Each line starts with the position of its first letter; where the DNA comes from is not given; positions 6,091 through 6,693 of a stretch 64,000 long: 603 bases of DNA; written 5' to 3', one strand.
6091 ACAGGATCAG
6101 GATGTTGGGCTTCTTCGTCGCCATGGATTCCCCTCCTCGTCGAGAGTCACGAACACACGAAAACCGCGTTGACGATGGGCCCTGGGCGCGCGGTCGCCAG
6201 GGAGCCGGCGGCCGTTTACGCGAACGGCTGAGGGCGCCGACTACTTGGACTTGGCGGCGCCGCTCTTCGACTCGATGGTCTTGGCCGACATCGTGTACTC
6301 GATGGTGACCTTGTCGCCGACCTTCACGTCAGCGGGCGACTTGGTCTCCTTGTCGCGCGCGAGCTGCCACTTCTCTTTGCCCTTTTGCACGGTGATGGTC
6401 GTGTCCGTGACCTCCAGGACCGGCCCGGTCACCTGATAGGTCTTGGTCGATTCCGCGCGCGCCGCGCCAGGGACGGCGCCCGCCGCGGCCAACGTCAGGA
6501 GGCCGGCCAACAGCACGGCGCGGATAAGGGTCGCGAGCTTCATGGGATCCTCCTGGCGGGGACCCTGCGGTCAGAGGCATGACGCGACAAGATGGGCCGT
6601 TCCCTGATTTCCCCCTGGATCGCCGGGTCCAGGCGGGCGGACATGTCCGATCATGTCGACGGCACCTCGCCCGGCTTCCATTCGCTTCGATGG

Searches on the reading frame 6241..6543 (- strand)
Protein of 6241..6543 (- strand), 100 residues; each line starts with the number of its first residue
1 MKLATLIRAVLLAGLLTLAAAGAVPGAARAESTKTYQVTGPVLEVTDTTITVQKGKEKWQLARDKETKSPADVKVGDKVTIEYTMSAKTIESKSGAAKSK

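Call 76: find_encoding_contigs(protein=window:6241-6543:-, flank=3000, max_places=5)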
Protein window:6241-6543:- (100 aa): no gene with exactly this product is on record in the collection.
